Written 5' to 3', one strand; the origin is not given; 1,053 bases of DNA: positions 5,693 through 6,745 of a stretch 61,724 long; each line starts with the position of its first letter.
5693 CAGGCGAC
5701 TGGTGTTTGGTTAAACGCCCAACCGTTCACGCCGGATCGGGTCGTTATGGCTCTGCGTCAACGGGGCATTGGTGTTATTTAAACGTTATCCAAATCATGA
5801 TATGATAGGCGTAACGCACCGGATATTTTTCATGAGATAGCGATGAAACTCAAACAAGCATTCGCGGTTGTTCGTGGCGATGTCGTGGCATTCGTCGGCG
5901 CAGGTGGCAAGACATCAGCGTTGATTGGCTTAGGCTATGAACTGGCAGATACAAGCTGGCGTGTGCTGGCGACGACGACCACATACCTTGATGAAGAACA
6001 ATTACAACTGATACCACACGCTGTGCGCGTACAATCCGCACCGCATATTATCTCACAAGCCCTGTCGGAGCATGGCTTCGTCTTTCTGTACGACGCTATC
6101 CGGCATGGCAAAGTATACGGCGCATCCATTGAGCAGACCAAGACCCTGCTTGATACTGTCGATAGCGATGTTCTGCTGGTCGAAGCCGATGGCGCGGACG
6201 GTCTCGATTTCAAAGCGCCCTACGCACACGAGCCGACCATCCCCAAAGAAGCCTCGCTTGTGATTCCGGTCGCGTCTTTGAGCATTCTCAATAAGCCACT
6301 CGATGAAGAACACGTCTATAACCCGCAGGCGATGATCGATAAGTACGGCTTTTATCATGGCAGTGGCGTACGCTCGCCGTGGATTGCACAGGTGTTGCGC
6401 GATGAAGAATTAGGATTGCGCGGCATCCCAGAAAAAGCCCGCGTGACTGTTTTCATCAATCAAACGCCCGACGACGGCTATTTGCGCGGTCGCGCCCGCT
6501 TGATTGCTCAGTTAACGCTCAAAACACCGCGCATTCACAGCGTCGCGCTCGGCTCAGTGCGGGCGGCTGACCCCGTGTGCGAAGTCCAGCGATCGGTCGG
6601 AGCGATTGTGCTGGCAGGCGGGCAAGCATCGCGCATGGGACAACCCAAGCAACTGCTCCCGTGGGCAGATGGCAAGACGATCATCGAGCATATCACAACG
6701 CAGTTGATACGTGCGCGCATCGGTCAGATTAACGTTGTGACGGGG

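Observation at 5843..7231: YqeC-like accessory domain fused to MocA points to a selenium-dependent molybdenum hydroxylase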

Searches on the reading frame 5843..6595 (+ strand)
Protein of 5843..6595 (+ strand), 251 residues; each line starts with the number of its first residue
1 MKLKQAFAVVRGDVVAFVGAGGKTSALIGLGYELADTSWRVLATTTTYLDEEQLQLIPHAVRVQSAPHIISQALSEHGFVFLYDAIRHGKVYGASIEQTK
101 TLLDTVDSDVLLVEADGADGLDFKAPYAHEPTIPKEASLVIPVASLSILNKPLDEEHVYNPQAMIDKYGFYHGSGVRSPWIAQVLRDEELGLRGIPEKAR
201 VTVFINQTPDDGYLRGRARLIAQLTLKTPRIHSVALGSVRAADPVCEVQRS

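Call 20: search_solved_structures(query=window:5843-6595:+, max_evalue=10, show_alignments=2)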
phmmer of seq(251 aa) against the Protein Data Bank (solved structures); distinct sequences matched with E-value up to 10: 0.
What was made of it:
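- On YqeC family (TIGR03172 / PF19842): No solved YqeC structure exists for comparison (call 20).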

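Call 45: predict_structure(alignment_id=A2)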
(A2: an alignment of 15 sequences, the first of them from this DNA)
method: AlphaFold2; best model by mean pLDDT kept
length: 250 residues; sequences in the alignment: 15
mean_pLDDT: 85.5   pTM: 0.86
mean pLDDT of the five models: 85.5, 80.1, 78.5, 54.7, 52.6
residues with pLDDT >= 90: 106; 70-90: 114; 50-70: 29; < 50: 1
segments of 3 or more residues with pLDDT < 50: none
pLDDT, mean of each block of 10 residues (from residue 1): 88 90 88 95 91 91 93 95 94 87 91 79 61 88 88 82 79 87 73 81 89 90 90 86 61
secondary structure, 60 per line:
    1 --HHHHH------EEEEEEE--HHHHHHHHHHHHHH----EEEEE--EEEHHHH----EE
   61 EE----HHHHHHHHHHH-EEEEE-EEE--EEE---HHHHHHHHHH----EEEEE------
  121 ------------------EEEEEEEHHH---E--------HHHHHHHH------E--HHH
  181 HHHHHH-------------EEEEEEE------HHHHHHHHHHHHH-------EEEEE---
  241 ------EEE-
elements in order: H3-7 E14-20 H23-36 E41-45 E48-50 H51-54 E59-62 H67-77 E79-83 E85-87 E90-92 H96-105 E110-114 E139-145 H161-168 H178-186 E200-206 H213-225 E233-237 E247-249
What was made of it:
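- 5843..6577 (+): YqeC domain of the fusion (residues 1-245): SIMIBI-class P-loop NTPase. AF2 gives pLDDT 85.5 and pTM 0.86 (call 45).
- The fold is confidently predicted (call 45).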

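Call 55: search_protein_representatives(alignment_id=A2)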
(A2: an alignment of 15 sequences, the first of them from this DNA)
Query: 15 sequences, 250 profile positions. Proteins with E-value up to 0.001 (for the whole library): 4891; up to 1e-10: 3018; up to 1e-30: 189. The best 150 are listed.
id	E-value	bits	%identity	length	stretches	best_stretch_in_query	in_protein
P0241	5.7e-117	405.8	-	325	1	1-250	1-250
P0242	1.1e-116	404.9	-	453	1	1-250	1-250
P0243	8.9e-115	398.6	-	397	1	1-250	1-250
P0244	3.9e-99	347.4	-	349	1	1-232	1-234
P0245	3.1e-93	328.1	-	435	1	1-250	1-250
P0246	1.2e-89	316.3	-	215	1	35-238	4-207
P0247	2.7e-85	302.1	-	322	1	1-250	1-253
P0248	9.4e-83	293.7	-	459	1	1-247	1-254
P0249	1.1e-82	293.5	-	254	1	1-250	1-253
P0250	1.5e-80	286.6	-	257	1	1-248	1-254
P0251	1.4e-73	263.7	-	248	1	1-250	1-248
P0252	1.2e-71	257.3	-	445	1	1-249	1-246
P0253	8.1e-62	225.2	-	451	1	1-250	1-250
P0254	2.0e-61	223.8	-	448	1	1-250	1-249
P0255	1.9e-57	210.9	-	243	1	42-230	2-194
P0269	3.4e-48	180.5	-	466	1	1-243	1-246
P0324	6.4e-38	146.9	-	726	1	3-250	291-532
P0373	1.5e-33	132.6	-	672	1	2-247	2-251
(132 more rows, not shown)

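Call 58: list_cluster_members(proteins=[P0324, P0373, P0242, P0248, P0253, P0269])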
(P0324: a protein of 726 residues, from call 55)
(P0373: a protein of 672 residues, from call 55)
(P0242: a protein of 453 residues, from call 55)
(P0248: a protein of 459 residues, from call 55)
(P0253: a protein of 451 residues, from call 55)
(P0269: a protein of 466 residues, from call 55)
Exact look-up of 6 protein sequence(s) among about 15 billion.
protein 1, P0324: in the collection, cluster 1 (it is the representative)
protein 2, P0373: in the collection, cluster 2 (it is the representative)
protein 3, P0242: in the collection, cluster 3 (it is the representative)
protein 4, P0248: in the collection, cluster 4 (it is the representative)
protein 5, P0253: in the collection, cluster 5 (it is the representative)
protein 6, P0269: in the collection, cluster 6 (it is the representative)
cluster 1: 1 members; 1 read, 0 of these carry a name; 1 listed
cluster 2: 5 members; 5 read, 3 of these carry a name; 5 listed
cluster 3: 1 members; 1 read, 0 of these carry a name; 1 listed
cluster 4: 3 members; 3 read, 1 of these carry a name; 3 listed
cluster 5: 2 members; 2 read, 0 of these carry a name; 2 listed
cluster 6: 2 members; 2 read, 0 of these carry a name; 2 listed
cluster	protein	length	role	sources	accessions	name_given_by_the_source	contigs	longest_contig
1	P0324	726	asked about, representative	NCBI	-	-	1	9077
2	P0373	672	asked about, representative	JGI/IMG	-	molybdenum cofactor cytidylyltransferase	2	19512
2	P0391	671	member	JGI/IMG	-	molybdenum cofactor cytidylyltransferase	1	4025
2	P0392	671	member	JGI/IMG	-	molybdenum cofactor cytidylyltransferase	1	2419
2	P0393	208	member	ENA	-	-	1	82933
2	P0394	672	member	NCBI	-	-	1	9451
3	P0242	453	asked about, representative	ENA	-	-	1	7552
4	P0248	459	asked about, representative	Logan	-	-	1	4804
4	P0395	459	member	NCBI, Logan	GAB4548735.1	MAG: molybdenum cofactor cytidylyltransferase [Anaerolineae bacterium]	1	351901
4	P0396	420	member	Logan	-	-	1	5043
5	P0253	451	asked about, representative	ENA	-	-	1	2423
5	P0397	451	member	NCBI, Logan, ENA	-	-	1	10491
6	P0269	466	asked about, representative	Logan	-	-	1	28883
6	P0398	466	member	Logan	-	-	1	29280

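Call 59: find_encoding_contigs(protein=P0324, flank=10000, max_places=4)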
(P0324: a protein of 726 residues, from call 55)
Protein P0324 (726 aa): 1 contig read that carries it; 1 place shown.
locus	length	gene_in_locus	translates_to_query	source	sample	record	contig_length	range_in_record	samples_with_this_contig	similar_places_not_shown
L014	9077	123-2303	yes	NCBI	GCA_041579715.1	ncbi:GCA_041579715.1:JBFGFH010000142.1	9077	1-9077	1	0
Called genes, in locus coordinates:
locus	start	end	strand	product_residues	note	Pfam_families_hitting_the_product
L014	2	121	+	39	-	?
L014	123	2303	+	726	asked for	PF19842:YqeC, PF12804:NTP_transf_3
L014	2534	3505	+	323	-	PF00248:Aldo_ket_red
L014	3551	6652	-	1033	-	PF02811:PHP, PF07733:DNA_pol3_alpha, PF17657:DNA_pol3_finger, PF14579:HHH_6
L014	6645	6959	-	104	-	PF20114:DUF6504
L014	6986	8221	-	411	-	PF00817:IMS, PF11799:IMS_C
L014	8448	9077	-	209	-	?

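Call 68: find_encoding_contigs(protein=P0248, flank=10000, max_places=2)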
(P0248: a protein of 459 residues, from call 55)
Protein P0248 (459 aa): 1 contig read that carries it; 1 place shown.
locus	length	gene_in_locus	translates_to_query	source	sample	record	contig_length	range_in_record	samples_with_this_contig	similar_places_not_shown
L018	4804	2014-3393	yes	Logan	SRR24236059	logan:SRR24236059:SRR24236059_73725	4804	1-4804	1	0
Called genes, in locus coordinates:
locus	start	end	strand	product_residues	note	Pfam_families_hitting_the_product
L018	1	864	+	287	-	?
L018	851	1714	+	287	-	PF25919:BSH_CusB (faint)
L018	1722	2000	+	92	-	-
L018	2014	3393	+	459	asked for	PF19842:YqeC, PF12804:NTP_transf_3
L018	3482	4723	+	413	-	PF03453:MoeA_N, PF00994:MoCF_biosynth, PF03454:MoeA_C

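Call 69: find_encoding_contigs(protein=P0253, flank=10000, max_places=2)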
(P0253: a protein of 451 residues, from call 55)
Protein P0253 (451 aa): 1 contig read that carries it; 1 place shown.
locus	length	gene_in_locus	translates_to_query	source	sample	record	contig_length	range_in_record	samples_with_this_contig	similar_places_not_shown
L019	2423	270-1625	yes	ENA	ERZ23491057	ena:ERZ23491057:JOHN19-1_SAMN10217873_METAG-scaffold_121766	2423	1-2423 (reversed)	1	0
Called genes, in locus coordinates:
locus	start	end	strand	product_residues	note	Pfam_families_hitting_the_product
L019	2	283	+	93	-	?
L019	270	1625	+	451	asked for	PF19842:YqeC, PF12804:NTP_transf_3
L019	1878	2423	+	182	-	?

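Call 75: find_related_loci(query=A4, collection=metagenome_contigs, flank=10000)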
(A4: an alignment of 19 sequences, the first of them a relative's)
Query A4 (287 aa) in metagenome_contigs; peptide patterns used: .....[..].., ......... (x = any residue, [..] = any of these).
600 stretches matched a pattern (row limit reached: there are more); 582 encode a relative of the query (tblastn E <= 1e-3); the best 80 are kept; 80 distinct loci.
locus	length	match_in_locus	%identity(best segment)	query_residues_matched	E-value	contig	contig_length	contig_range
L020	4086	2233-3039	57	3-274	2e-90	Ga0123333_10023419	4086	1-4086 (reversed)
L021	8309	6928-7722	54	1-269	3e-87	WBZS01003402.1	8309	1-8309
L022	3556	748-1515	58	8-266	1e-83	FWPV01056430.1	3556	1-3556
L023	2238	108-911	52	1-271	8e-86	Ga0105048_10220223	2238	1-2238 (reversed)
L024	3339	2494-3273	54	3-265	2e-83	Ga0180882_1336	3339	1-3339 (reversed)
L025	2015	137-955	53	4-272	3e-85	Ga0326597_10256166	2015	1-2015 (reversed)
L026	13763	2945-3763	54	4-272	1e-81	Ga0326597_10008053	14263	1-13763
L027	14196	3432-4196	52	8-265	3e-81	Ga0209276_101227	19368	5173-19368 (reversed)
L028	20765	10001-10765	52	8-265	3e-81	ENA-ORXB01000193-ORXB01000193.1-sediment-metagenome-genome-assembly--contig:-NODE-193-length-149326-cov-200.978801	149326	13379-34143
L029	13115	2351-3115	53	8-265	3e-80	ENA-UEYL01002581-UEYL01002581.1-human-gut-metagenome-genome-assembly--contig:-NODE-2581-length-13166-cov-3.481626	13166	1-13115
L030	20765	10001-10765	52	8-265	1e-79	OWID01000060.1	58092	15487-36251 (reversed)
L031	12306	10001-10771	55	8-266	3e-79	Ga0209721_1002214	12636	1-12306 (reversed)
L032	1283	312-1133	52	3-272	2e-84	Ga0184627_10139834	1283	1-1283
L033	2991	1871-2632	49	9-265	1e-79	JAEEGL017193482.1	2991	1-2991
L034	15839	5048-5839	51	4-270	2e-78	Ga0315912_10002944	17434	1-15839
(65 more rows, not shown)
